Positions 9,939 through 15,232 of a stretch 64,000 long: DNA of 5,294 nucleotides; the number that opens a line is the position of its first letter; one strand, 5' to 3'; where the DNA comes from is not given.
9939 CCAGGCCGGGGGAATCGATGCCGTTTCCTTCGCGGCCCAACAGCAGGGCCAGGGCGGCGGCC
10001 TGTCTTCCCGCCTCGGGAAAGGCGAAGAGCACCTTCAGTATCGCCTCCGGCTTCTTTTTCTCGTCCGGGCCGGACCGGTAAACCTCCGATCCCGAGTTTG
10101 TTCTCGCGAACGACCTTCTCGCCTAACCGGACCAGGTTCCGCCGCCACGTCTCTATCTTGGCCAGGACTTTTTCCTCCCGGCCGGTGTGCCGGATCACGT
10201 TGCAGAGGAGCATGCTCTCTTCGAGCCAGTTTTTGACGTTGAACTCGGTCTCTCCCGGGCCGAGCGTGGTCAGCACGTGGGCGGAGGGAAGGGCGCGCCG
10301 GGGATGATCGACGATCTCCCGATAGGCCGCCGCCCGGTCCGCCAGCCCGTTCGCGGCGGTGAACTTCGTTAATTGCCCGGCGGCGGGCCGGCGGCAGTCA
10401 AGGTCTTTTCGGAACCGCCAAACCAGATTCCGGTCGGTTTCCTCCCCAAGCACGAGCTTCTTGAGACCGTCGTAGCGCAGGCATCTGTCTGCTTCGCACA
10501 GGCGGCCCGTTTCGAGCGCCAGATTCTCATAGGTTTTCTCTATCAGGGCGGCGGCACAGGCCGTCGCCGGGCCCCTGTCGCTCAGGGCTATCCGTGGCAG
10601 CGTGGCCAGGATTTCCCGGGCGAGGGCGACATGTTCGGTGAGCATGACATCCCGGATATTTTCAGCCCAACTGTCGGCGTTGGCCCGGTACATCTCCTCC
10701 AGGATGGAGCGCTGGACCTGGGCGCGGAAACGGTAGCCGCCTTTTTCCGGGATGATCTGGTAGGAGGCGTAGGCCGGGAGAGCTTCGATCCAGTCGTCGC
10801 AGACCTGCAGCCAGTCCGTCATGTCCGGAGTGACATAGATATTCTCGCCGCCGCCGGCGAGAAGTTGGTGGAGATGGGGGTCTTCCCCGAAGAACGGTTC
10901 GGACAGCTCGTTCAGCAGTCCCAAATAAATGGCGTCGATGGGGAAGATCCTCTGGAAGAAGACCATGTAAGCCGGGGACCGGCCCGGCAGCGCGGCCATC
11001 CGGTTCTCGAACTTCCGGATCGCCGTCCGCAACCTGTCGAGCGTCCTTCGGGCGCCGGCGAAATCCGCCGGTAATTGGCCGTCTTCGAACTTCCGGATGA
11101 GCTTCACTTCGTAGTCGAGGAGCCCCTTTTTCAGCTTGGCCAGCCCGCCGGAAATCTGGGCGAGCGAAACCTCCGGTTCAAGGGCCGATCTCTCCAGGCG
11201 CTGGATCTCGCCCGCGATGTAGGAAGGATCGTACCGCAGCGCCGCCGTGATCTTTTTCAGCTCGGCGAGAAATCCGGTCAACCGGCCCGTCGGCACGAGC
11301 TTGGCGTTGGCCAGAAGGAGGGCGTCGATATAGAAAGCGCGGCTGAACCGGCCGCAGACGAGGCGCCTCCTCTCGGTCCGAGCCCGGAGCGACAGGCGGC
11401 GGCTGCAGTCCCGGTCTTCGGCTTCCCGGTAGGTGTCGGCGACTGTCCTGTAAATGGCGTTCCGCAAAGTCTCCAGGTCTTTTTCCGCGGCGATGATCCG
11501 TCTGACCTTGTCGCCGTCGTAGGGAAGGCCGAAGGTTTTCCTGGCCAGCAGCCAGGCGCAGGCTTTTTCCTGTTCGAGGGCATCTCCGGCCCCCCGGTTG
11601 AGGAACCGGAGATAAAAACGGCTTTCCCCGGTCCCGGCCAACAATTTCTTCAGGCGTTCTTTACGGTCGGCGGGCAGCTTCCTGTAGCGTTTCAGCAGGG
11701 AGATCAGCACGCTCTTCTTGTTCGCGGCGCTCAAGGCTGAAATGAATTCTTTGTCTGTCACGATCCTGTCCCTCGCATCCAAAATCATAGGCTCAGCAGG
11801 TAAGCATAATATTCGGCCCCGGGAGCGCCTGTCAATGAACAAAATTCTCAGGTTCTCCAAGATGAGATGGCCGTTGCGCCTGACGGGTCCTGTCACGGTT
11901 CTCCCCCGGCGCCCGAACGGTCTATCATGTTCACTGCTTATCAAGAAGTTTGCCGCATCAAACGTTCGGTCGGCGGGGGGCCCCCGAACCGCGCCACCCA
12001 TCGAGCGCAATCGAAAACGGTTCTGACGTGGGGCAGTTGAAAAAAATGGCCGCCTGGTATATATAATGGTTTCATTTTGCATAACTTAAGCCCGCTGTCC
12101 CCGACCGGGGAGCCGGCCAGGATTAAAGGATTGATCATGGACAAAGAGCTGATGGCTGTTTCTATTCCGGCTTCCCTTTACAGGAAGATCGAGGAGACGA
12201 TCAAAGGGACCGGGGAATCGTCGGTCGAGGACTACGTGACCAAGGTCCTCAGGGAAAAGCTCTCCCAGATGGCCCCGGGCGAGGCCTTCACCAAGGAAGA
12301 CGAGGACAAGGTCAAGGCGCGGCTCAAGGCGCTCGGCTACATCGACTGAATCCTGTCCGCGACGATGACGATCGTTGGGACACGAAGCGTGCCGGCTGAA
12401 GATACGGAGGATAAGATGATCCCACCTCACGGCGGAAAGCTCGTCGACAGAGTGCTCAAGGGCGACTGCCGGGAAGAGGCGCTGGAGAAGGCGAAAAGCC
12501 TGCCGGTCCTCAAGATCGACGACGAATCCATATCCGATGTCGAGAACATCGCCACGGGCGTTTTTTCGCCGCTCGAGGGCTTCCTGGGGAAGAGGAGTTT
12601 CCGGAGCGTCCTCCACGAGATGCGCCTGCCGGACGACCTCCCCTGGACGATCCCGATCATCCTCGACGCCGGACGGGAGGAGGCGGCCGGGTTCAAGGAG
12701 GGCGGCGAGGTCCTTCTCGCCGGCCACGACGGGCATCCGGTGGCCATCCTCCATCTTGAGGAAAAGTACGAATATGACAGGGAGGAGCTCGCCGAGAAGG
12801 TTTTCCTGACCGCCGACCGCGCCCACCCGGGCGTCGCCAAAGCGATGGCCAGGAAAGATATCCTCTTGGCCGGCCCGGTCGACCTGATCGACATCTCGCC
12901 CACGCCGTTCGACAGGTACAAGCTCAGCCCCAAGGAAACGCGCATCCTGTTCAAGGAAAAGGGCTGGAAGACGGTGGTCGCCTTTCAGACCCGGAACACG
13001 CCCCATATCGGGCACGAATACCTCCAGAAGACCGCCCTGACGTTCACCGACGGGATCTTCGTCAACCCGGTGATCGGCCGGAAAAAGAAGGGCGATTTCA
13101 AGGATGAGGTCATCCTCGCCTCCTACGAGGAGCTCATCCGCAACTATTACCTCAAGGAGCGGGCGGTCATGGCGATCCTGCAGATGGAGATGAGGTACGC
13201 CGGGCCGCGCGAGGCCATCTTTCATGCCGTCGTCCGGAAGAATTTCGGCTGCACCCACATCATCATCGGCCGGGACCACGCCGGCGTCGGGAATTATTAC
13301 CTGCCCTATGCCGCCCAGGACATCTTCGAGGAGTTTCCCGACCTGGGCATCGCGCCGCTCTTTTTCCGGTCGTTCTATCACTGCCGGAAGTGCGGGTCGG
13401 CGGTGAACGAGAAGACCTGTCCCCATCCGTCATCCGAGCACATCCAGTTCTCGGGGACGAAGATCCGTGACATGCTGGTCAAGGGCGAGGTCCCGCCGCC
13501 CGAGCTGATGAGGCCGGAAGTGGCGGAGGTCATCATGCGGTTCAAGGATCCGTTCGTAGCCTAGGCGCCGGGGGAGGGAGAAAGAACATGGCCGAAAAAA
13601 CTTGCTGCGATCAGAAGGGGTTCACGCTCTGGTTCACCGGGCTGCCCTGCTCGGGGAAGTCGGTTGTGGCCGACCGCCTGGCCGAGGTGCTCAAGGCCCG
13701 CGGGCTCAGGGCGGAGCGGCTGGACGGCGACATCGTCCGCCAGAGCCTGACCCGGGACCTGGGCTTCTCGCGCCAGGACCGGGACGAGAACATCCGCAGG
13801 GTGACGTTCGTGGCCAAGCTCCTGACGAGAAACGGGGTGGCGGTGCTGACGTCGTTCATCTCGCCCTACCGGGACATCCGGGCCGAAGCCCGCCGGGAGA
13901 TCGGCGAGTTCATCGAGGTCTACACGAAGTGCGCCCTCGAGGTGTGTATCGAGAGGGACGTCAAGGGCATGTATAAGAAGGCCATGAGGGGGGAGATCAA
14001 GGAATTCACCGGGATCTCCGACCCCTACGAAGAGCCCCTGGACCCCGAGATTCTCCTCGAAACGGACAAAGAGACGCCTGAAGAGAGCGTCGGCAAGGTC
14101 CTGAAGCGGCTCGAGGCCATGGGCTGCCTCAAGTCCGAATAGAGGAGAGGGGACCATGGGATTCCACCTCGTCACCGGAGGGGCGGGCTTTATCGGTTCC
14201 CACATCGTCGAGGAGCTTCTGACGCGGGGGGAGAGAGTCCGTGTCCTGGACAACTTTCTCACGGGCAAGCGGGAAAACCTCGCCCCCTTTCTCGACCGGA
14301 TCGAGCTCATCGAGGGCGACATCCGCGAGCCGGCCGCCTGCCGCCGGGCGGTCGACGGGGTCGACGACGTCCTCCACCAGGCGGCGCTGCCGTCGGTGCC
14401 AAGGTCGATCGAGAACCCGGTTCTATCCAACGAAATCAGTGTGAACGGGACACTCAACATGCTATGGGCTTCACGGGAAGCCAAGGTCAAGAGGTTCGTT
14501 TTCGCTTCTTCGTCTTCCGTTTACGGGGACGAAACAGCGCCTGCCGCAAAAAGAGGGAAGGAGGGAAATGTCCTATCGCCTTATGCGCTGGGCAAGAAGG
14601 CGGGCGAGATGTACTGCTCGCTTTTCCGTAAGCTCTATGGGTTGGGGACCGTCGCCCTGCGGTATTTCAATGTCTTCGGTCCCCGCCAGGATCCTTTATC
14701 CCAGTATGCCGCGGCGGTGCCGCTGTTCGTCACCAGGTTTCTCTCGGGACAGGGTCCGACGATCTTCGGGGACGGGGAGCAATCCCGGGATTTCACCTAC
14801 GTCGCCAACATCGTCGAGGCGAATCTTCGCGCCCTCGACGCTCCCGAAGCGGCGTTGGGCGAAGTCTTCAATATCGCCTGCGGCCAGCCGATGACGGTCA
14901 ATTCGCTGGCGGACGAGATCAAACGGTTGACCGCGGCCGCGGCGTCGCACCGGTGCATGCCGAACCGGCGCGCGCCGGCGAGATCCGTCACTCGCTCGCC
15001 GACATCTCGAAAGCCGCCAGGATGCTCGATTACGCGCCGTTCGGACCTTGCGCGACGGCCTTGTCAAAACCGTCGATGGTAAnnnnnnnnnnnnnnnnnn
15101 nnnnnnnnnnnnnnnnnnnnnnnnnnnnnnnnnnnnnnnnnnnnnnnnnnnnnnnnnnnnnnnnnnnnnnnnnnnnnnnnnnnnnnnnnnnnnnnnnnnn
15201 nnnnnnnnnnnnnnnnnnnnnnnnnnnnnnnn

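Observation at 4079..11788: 7.7-kb cassette: about 2,200 aa of unassignable protein ending in an ATP-grasp module, coupled to a second ATP-grasp gene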

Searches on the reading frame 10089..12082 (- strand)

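Call 7: search_protein_families(library=pfam, proteins=[window:10095-12082:-], max_evalue=0.1)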
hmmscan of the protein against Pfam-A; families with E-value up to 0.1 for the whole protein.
window:10095-12082:- (662 aa): 0 families

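Call 8: search_protein_families(library=ncbifam, proteins=[window:10095-12082:-], max_evalue=0.1)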
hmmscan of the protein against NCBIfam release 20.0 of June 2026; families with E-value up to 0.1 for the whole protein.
window:10095-12082:- (662 aa): 1 family
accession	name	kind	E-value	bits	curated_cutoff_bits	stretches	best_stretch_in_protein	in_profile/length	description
NF058502.1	phyc_lyase_CpcE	equivalog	0.027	14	330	1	402-523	107-229/260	C-phycocyanin alpha-cysteine-84 phycocyanobilin lyase subunit CpcE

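Call 76: search_protein_families(library=padloc, proteins=[window:10089-11788:-], max_evalue=0.01)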
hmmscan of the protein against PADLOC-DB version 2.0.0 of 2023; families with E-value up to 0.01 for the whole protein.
window:10089-11788:- (566 aa): 0 families

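Call 80: search_protein_representatives(protein=window:10089-11788:-)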
Query: 566 residues. Proteins with E-value up to 0.001 (for the whole library): 75; up to 1e-10: 69; up to 1e-30: 29. The best 75 are listed.
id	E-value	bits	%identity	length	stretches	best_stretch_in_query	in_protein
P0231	3.3e-147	507.8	76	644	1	9-313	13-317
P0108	5.5e-107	375.0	43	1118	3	245-404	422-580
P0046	8.4e-106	371.1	42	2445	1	22-564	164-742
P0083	3.2e-103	362.6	42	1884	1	56-565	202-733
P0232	3.8e-95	335.9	42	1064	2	23-396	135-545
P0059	1.4e-94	334.0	37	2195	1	14-564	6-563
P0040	2.8e-91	323.2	42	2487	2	19-395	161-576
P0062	2.0e-88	313.8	39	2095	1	85-563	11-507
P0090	9.8e-86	304.9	39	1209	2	248-562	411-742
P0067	1.4e-84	301.1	41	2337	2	242-563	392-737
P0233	8.1e-80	285.4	39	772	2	28-395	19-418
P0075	1.6e-65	238.1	34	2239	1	65-562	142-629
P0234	9.0e-64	232.4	33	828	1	76-562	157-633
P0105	3.0e-63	230.7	34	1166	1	68-562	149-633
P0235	3.2e-56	207.5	40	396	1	63-351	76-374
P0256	1.9e-24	102.6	28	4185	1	73-562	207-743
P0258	6.1e-24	100.9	34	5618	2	249-394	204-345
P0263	1.6e-19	86.4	33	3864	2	253-562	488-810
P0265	5.2e-19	84.7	32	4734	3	252-454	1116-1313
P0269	1.9e-17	79.5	30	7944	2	66-395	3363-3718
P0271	1.5e-16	76.6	30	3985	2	267-562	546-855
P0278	7.5e-15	71.0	33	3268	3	255-401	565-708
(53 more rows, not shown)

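Call 84: search_protein_families(library=pfam, proteins=[P0256, P0265], max_evalue=0.001)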
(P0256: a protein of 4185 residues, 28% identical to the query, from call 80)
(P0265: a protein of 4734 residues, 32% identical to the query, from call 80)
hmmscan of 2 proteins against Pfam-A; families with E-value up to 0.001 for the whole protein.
P0256 (4185 aa): 2 families
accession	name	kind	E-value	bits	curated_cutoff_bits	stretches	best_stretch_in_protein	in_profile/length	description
PF00288.32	GHMP_kinases_N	-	3.8e-06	27.4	22.3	1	3548-3617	11-79/87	GHMP kinases N terminal domain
PF00984.24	UDPG_MGDP_dh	-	0.00043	20.8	25.4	0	1002-1067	4-68/94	UDP-glucose/GDP-mannose dehydrogenase family, central domain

P0265 (4734 aa): 2 families
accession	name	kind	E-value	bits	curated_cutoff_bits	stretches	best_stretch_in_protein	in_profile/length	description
PF00288.32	GHMP_kinases_N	-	0.00021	21.9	22.3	1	4122-4194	13-83/87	GHMP kinases N terminal domain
PF14398.11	ATPgrasp_YheCD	-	0.00041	20.1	26.8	0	3688-3787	139-234/255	YheC/D like ATP-grasp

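Call 92: find_encoding_contigs(protein=P0271, flank=3000, max_places=2)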
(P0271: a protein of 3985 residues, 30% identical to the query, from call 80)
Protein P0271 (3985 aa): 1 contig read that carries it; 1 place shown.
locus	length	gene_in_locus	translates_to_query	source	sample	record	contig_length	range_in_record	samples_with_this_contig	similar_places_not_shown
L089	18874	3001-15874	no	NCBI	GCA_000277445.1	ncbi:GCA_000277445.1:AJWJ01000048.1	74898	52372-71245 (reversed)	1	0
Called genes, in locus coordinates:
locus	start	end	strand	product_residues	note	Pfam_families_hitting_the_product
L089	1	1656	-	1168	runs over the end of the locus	-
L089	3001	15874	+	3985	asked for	-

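Call 93: list_cluster_members(proteins=[P0271, P0263, P0278, P0269, P0258, P0001])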
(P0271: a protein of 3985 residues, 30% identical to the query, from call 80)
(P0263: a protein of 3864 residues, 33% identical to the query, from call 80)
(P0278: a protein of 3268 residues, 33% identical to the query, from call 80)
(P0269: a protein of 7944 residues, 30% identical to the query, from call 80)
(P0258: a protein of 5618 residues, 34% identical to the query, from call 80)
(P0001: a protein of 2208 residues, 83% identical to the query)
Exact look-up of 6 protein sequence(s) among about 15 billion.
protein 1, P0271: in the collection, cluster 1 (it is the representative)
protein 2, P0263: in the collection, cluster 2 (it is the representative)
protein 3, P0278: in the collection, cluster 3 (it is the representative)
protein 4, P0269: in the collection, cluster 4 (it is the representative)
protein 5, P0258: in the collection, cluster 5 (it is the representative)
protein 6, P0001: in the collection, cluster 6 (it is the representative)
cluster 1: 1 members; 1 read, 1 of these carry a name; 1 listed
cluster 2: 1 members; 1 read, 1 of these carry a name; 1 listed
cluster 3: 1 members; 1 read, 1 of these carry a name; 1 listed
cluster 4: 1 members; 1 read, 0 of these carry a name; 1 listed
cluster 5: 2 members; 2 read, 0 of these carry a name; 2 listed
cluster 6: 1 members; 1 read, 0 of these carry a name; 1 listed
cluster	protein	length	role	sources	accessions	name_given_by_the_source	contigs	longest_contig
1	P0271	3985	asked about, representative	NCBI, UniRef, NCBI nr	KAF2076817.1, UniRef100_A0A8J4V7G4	hypothetical protein CYY_001894 [Polysphondylium violaceum] | Uncharacterized protein n=1 Tax=Polysphondylium violaceum TaxID=133409 ...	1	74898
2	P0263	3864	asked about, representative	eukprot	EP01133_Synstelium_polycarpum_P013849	gene13849-16329_t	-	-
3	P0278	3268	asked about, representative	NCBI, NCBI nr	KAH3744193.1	hypothetical protein Pelo_14398 [Pelomyxa schiedti]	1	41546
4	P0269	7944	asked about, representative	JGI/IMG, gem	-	-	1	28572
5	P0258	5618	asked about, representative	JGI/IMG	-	-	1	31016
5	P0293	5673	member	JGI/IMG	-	-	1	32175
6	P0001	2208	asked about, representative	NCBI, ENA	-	-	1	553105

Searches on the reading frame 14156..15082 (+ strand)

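Call 9: search_protein_families(library=pfam, proteins=[window:14156-15082:+], max_evalue=0.001)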
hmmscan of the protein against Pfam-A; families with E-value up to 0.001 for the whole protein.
window:14156-15082:+ (308 aa): 9 families
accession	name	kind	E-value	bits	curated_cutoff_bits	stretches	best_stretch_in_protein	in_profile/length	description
PF01370.27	Epimerase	-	3.5e-58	197.3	20.9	1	5-241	2-240/240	NAD dependent epimerase/dehydratase family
PF16363.11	GDP_Man_Dehyd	-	6e-46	157.9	27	1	5-253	1-260/332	GDP-mannose 4,6 dehydratase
PF01073.25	3Beta_HSD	-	2.1e-28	99.6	22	1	5-247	1-255/280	3-beta hydroxysteroid dehydrogenase/isomerase family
PF02719.21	Polysacc_synt_2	-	4.2e-14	52.8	20.2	1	5-262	2-250/293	Polysaccharide biosynthesis protein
PF07993.18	NAD_binding_4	-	1.6e-12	47.6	20.1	1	6-216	1-251/258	Male sterility protein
PF13460.12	NAD_binding_10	-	2.9e-12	47.2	27.2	1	8-151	1-128/184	NAD(P)H-binding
PF05368.20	NmrA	-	3.6e-07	30.5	27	1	5-119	6-107/298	NmrA-like family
PF04321.23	RmlD_sub_bind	-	4.3e-06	26.5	27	1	5-270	4-241/287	RmlD substrate binding domain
PF08659.16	KR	-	0.0005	20.5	22.6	0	2-70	1-76/180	KR domain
